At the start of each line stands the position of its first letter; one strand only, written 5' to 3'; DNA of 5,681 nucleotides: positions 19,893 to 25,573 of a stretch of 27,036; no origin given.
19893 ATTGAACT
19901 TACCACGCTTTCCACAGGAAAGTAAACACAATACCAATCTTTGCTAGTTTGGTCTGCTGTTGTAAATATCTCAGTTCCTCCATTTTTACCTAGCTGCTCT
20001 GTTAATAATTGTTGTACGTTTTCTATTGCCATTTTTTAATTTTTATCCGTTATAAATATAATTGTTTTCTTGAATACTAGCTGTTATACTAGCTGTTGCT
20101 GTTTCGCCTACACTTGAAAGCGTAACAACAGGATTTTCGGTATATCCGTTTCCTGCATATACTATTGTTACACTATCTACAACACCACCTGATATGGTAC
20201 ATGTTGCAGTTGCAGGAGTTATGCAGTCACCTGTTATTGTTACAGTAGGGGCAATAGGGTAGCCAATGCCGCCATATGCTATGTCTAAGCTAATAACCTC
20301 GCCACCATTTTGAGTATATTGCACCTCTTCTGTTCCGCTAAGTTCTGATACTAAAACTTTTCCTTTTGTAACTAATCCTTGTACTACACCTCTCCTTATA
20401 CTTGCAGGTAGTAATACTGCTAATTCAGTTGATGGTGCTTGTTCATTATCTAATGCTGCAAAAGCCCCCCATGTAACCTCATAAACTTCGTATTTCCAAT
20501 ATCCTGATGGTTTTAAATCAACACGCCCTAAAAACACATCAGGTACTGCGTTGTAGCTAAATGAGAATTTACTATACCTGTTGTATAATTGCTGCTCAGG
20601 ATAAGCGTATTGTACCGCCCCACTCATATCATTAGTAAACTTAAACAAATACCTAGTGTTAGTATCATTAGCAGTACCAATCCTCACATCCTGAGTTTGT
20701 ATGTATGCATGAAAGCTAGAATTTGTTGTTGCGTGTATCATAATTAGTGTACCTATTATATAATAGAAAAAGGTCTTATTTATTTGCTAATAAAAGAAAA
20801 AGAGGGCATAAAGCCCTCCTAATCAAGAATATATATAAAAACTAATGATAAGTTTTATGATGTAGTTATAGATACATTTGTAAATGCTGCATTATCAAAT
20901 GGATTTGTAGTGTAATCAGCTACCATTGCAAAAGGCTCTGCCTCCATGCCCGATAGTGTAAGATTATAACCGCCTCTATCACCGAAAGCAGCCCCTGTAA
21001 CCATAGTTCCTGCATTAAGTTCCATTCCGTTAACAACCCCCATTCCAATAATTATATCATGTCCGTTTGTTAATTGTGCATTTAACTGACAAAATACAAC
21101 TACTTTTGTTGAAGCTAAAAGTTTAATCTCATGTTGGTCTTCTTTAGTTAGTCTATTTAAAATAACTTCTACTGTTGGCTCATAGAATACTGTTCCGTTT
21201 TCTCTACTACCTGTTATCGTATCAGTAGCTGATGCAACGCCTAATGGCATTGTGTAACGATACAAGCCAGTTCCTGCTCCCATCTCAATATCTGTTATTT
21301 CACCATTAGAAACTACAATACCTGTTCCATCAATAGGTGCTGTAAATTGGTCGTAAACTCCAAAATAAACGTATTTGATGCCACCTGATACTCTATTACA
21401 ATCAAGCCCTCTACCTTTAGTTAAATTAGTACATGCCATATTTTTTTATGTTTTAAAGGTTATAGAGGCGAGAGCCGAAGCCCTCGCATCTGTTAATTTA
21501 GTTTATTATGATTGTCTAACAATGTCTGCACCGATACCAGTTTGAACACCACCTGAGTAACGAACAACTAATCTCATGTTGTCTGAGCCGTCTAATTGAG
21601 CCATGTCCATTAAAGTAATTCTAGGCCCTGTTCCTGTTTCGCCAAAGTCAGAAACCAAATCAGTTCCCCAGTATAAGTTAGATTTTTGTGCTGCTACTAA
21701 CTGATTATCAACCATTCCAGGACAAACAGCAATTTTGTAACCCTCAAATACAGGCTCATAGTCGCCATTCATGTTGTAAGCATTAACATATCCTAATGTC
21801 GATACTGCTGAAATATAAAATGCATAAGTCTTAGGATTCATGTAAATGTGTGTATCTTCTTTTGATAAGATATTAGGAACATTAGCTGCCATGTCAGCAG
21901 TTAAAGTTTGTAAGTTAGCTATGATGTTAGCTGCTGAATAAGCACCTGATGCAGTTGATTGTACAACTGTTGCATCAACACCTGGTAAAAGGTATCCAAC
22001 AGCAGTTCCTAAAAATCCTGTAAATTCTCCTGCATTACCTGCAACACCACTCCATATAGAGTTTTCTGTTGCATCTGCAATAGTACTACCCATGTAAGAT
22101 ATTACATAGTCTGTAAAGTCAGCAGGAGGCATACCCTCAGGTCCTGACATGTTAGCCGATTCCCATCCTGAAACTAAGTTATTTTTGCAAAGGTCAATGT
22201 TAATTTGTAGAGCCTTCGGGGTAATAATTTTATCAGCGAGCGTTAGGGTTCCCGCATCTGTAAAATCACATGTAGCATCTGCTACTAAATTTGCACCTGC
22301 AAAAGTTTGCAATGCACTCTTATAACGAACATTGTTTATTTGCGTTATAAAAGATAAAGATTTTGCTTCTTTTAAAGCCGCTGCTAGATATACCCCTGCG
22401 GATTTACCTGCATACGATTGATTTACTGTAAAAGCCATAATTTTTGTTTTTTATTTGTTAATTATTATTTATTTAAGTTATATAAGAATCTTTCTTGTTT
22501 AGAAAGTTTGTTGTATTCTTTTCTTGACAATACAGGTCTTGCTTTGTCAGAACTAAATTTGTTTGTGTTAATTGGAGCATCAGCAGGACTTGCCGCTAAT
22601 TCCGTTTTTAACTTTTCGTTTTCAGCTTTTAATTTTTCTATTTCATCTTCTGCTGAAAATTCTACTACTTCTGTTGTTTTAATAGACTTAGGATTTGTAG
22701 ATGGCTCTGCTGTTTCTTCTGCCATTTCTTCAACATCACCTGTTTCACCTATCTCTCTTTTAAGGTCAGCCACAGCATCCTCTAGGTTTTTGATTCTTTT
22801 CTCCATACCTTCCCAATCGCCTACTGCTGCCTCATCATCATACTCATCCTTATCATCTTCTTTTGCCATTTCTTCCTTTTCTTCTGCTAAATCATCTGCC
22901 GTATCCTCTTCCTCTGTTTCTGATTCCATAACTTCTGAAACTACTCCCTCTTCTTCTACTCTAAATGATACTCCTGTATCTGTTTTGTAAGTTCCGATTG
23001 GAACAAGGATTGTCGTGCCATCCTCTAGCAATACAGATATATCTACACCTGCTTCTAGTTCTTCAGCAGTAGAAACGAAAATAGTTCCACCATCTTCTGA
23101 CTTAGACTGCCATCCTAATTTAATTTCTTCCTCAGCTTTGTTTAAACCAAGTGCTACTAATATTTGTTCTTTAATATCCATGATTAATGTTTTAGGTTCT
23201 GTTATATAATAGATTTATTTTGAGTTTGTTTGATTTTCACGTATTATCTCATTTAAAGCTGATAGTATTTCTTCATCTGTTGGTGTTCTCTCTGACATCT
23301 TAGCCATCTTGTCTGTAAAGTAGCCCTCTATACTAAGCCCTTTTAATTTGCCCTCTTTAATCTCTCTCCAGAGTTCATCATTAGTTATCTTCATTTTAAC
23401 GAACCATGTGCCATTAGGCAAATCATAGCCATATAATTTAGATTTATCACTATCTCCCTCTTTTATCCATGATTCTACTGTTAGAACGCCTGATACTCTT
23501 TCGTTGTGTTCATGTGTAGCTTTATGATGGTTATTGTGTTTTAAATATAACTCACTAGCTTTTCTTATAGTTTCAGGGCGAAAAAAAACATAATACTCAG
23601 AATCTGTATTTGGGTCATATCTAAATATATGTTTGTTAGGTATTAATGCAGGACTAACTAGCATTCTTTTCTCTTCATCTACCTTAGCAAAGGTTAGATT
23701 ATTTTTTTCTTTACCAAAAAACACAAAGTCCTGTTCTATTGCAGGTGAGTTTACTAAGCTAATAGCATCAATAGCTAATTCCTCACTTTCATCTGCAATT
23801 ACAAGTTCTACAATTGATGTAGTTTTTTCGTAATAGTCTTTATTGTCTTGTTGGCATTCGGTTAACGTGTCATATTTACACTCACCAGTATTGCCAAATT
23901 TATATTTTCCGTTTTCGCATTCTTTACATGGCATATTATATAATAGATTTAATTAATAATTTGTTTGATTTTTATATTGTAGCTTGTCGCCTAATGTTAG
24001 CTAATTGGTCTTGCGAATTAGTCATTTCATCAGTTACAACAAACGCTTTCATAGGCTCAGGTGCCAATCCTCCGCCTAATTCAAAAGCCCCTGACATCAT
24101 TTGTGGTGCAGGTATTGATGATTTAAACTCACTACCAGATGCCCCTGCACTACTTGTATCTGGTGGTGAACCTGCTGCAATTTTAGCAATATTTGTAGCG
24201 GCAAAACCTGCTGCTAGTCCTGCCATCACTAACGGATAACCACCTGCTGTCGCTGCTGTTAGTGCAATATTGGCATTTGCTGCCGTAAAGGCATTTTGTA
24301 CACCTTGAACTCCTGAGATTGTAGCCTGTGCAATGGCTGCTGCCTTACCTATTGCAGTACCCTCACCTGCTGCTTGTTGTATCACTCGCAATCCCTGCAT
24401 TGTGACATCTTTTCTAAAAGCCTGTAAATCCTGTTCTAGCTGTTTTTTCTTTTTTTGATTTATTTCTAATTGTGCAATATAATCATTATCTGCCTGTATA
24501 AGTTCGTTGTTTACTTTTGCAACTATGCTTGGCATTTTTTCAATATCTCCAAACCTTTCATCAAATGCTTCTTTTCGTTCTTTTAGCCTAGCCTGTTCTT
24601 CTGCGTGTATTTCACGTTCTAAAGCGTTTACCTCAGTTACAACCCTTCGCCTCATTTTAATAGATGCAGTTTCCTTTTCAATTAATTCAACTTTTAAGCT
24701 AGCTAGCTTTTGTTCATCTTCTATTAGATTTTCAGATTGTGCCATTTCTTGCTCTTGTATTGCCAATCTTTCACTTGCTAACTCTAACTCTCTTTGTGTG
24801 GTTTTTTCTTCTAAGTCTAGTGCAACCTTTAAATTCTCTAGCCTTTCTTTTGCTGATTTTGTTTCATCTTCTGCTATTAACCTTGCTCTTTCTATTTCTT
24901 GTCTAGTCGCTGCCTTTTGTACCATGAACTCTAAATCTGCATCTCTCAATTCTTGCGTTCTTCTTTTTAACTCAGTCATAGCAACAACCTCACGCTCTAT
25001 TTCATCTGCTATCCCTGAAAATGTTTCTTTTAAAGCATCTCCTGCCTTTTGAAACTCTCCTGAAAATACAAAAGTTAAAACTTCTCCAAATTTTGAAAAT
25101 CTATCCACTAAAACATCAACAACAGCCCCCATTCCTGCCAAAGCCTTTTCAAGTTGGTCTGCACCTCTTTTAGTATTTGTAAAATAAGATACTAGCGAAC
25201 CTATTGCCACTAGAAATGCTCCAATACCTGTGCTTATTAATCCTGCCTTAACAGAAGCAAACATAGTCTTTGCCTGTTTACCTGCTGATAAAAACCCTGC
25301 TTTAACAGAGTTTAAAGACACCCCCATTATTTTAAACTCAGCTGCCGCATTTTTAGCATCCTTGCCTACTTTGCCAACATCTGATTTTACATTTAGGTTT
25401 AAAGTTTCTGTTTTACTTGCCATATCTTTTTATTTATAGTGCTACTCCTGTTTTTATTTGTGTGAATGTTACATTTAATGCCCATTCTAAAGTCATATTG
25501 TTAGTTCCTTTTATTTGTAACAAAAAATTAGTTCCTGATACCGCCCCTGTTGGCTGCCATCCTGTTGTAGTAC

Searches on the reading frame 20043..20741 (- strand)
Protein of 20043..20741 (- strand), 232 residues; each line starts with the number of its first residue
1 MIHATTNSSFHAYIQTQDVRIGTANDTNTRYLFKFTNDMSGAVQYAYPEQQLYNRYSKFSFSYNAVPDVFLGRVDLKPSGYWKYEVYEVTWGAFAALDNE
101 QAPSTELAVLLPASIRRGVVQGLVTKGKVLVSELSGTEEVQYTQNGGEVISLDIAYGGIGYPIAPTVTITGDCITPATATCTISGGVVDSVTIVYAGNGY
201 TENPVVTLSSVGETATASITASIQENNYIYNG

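Call 7: search_protein_families(library=phrogs, proteins=[window:20043-20741:-], max_evalue=0.01)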
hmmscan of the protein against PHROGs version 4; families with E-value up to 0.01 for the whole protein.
window:20043-20741:- (232 aa): 13 families
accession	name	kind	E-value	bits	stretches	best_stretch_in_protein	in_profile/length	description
phrog_460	-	connector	4.8e-09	36.4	1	129-226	213-309/385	head closure Hc2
phrog_5342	-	tail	1.4e-08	33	1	125-225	2066-2176/3319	tail fiber protein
phrog_19630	-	head and packaging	1.2e-06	27.6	1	143-225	1156-1241/1266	virion structural protein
phrog_701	-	head and packaging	2.3e-06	24.5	1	147-217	1164-1271/6136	virion structural protein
phrog_2885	-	tail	8.7e-05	19.9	1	145-224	1088-1166/4179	baseplate wedge subunit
phrog_438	-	tail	0.00017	21.9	1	137-223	186-275/478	baseplate wedge subunit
phrog_26741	-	unknown function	0.0002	21.3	1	148-212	218-282/497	-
phrog_708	-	tail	0.00025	19.8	1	140-207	848-915/1383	baseplate wedge subunit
phrog_17885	-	tail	0.00064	18.7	1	149-228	789-873/1002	tail fiber protein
phrog_1922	-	tail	0.0013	18.3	1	151-210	836-893/932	baseplate hub subunit and tail lysozyme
phrog_32294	-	tail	0.0014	16.2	1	136-222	1077-1163/2435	baseplate wedge subunit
phrog_4406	-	head and packaging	0.0015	16.2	1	129-228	564-659/3231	virion structural protein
phrog_22827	-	unknown function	0.0025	17.5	1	140-208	175-243/613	-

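Call 8: search_protein_families(library=pfam, proteins=[window:20043-20741:-], max_evalue=0.01)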
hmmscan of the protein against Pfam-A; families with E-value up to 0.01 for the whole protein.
window:20043-20741:- (232 aa): 0 families

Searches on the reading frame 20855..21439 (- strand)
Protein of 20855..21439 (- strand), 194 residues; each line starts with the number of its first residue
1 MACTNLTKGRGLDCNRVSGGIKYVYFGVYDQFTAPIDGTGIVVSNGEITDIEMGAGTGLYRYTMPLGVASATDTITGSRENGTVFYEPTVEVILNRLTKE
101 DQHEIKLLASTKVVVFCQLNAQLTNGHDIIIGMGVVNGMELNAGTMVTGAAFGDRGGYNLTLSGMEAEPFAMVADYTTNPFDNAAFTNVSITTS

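Call 7: search_protein_families(library=phrogs, proteins=[window:20855-21439:-], max_evalue=0.01)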
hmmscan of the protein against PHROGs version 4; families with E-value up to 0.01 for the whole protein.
window:20855-21439:- (194 aa): 2 families
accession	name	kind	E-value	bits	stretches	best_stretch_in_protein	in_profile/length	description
phrog_19091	-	unknown function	1.6e-14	55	1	5-191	4-177/181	-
phrog_21217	-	unknown function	0.0098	16.6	0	36-170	33-163/189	-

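Call 8: search_protein_families(library=pfam, proteins=[window:20855-21439:-], max_evalue=0.01)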
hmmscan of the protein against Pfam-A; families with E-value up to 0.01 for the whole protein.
window:20855-21439:- (194 aa): 0 families

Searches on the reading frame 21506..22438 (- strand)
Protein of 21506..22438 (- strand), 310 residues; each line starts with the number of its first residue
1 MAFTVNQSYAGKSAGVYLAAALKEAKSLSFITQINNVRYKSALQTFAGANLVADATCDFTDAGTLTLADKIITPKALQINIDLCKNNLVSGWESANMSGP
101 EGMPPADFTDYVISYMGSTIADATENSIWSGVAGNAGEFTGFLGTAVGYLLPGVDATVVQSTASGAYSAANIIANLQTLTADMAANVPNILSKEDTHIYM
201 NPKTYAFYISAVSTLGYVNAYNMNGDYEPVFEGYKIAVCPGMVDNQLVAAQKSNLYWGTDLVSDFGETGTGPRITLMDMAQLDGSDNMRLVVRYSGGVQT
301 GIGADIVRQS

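Call 7: search_protein_families(library=phrogs, proteins=[window:21506-22438:-], max_evalue=0.01)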
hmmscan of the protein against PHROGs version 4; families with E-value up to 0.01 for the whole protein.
window:21506-22438:- (310 aa): 1 family
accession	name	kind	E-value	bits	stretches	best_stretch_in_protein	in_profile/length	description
phrog_11320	-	unknown function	1.4e-16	61.3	1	6-302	8-297/324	-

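Call 8: search_protein_families(library=pfam, proteins=[window:21506-22438:-], max_evalue=0.01)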
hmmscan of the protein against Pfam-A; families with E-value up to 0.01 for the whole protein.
window:21506-22438:- (310 aa): 0 families

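Call 12: find_related_loci(query=window:21506-22438:-, collection=viral_contigs, flank=10000)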
Query window:21506-22438:- (310 aa) in viral_contigs; peptide patterns used: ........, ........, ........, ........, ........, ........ (x = any residue, [..] = any of these).
281 stretches matched a pattern; 265 encode a relative of the query (tblastn E <= 1e-3); the best 80 are kept; 80 distinct loci.
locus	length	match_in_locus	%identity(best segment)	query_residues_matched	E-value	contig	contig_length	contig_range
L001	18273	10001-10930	98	1-310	0e+0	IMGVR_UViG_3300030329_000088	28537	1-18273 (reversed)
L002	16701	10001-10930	96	1-310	0e+0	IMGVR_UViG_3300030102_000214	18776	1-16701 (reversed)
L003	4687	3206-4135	80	1-310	3e-174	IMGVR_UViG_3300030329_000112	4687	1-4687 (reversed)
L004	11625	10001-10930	79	1-310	4e-166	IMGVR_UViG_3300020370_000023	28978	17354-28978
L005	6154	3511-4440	78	1-310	5e-166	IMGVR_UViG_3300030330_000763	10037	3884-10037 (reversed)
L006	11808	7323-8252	77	1-310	6e-165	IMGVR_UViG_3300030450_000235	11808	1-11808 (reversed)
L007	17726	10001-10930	78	1-310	9e-165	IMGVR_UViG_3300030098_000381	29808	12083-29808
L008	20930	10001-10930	77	1-310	6e-164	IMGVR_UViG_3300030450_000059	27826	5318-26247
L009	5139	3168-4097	77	1-310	5e-167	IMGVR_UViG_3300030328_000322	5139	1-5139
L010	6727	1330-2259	76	1-310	5e-164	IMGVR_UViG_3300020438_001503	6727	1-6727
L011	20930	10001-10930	76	1-310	5e-162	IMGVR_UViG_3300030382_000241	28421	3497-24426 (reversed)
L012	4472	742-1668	75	1-310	3e-160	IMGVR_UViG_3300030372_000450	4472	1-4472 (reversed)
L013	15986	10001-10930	75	1-310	1e-154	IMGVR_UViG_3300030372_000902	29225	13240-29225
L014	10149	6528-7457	74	1-310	7e-154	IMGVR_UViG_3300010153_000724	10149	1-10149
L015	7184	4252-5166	74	1-310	1e-153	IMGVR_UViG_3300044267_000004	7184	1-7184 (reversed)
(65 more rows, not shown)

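Call 17: search_dna_similar(query=window:21506-22438:-, collection=phages, mode=protein, max_rows=20)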
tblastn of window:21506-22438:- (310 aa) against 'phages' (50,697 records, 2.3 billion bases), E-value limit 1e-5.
Records with a match: 4; places in all: 4; records where one place covers at least 80% of the query: 4.
Best place of each record, by identity: <60% 4.
By first word of the organism name: Nonlabens 4.
By host as written in the record: Persicivirga sp. IMCC12024 4.
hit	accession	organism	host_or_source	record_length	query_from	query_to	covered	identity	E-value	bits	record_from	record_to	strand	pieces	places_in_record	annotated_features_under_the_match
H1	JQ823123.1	Nonlabens phage P12024L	Persicivirga sp. IMCC12024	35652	54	307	82%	27.5%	2e-14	79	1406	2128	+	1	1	hypothetical protein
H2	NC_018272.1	Nonlabens phage P12024L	Persicivirga sp. IMCC12024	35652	54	307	82%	27.5%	2e-14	79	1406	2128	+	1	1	hypothetical protein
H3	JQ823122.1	Nonlabens phage P12024S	Persicivirga sp. IMCC12024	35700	54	307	82%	27.5%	2e-14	79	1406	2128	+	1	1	hypothetical protein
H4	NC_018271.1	Nonlabens phage P12024S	Persicivirga sp. IMCC12024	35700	54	307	82%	27.5%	2e-14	79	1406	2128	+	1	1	hypothetical protein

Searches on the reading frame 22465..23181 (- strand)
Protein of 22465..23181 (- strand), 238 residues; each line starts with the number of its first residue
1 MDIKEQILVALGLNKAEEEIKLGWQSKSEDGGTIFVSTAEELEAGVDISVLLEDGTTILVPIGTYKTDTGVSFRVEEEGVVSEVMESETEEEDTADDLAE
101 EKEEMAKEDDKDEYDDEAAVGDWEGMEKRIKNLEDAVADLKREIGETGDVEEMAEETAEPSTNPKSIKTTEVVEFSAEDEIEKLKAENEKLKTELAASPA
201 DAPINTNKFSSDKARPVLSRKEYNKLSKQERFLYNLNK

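Call 7: search_protein_families(library=phrogs, proteins=[window:22465-23181:-], max_evalue=0.01)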
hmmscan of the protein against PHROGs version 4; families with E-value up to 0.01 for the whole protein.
window:22465-23181:- (238 aa): 2 families
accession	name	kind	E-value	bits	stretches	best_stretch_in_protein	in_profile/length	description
phrog_9541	-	unknown function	0.0057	17.5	1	10-50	11-51/67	-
phrog_15411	-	unknown function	0.0096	16.3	1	167-217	162-212/333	-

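Call 8: search_protein_families(library=pfam, proteins=[window:22465-23181:-], max_evalue=0.01)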
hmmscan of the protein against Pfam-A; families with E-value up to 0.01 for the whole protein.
window:22465-23181:- (238 aa): 3 families
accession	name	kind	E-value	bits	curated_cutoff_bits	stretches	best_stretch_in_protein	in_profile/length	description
PF12808.12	Mto2_bdg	-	0.00025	21.7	22.3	1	176-196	26-46/52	Micro-tubular organiser Mto1 C-term Mto2-binding region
PF19776.5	DUF6262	-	0.0081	16.8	29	0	153-196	63-108/110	Family of unknown function (DUF6262)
PF23404.1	FAZ1_C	-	0.0095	16.5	27.6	1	179-201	9-31/35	FAZ1, C-terminal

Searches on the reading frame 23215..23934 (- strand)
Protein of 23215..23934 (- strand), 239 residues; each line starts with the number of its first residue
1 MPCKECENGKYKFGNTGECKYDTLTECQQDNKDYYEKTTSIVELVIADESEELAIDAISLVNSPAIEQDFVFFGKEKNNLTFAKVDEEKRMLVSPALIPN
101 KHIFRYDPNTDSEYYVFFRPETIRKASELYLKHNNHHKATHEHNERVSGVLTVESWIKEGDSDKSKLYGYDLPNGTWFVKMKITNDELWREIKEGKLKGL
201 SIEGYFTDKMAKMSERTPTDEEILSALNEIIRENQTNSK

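Call 7: search_protein_families(library=phrogs, proteins=[window:23215-23934:-], max_evalue=0.01)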
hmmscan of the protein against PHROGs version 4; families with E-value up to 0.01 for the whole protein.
window:23215-23934:- (239 aa): 8 families
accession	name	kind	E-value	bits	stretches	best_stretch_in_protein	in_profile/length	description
phrog_24921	-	unknown function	2.1e-38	133.3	1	50-219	11-183/349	-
phrog_1530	-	other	6.9e-20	72.7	1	65-214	225-357/379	DNA methyltransferase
phrog_3017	-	head and packaging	5.9e-16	59.7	1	51-232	6-182/402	head maturation protease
phrog_15223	-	other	2.1e-14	54.9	1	81-219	5-127/199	protease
phrog_34096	-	head and packaging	8.3e-12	45.6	1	61-216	105-245/412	head maturation protease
phrog_19260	-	unknown function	1.1e-07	32.5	1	47-234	2-176/253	-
phrog_33677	-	head and packaging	1.1e-05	25.7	1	90-209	157-267/564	head maturation protease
phrog_13242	-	unknown function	1.7e-05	25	1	123-206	344-423/450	-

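Call 8: search_protein_families(library=pfam, proteins=[window:23215-23934:-], max_evalue=0.01)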
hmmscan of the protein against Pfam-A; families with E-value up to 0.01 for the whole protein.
window:23215-23934:- (239 aa): 1 family
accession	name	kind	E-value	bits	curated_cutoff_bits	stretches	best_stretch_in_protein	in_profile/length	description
PF14550.11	Peptidase_S78_2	-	7.6e-18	65.2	24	1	81-205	4-121/126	Putative phage serine protease XkdF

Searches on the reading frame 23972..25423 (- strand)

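Call 7: search_protein_families(library=phrogs, proteins=[window:23972-25423:-], max_evalue=0.01)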
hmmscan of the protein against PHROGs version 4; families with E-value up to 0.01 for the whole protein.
window:23972-25423:- (483 aa): 2 families
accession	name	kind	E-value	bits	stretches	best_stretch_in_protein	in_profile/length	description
phrog_32985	-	unknown function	2.6e-14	53.6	2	15-143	33-160/686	-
phrog_3336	-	tail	7.6e-07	29.1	1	40-145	320-415/1051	tail length tape measure protein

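Call 8: search_protein_families(library=pfam, proteins=[window:23972-25423:-], max_evalue=0.01)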
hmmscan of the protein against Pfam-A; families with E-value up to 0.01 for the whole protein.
window:23972-25423:- (483 aa): 0 families
